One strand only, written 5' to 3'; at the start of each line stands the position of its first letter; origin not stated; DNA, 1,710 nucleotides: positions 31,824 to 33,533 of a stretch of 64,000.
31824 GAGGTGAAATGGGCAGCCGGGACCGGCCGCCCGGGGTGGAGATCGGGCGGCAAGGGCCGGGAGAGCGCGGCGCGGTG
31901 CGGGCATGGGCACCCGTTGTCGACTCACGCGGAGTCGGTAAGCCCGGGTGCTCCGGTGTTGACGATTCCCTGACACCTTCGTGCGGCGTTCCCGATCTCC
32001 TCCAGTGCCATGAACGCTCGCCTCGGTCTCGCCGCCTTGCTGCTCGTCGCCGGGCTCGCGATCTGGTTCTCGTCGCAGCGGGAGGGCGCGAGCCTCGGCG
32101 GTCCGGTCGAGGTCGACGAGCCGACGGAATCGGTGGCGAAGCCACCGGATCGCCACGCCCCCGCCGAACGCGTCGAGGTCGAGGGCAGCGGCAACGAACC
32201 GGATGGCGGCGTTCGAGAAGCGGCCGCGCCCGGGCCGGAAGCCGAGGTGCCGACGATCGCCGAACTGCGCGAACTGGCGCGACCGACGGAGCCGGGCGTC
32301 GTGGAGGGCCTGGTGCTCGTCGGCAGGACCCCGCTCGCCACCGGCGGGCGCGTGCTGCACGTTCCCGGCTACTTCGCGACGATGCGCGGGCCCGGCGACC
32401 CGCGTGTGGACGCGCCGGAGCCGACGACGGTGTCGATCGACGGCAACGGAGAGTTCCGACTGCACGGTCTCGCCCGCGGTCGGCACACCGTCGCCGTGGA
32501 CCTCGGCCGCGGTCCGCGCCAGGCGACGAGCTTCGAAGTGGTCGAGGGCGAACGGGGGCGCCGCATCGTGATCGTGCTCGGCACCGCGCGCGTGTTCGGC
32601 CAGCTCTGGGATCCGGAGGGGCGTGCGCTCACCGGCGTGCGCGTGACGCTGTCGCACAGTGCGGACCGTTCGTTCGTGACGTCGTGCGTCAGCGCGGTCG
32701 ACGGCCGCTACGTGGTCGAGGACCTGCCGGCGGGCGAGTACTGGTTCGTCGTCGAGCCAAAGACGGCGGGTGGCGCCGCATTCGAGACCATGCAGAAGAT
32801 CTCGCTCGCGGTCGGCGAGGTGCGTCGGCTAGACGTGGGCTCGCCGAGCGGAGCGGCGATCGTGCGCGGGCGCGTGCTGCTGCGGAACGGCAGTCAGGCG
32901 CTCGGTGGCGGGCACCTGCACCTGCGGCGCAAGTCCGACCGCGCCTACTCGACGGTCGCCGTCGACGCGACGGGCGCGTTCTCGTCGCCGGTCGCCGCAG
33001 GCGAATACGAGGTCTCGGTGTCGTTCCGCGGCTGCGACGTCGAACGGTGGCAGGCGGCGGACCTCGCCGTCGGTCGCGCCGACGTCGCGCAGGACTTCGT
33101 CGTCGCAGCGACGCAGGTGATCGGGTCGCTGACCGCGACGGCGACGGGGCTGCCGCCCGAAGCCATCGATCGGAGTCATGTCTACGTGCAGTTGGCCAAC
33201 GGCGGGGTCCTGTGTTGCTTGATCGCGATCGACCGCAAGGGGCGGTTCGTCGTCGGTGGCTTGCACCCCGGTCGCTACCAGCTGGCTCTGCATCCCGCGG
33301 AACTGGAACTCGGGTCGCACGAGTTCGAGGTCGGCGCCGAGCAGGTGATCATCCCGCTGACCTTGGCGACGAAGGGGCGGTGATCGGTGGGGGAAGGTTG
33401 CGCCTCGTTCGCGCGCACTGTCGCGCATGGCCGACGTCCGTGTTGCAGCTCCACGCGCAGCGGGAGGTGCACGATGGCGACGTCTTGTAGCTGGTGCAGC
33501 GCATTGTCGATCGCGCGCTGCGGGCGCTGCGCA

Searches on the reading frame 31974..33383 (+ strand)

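Call 63: search_protein_families(library=pfam, proteins=[window:31974-33383:+], max_evalue=0.00001)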
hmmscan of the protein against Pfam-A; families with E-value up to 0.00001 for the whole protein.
window:31974-33383:+ (469 aa): 4 families
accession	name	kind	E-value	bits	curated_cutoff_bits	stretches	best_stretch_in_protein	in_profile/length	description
PF13620.12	CarboxypepD_reg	-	7.7e-25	87.5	32.3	1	207-288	2-79/82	Carboxypeptidase regulatory-like domain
PF17210.9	SdrD_B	-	1.8e-08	35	29.7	0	215-261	20-65/112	SdrD B-like domain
PF17802.7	SpaA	-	1.5e-06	28.7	23.1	0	216-272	12-69/91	Prealbumin-like fold domain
PF09430.16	EMC7_beta-sandw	-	4.1e-06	27.4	26.6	0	219-261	7-46/122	ER membrane protein complex subunit 7, beta-sandwich domain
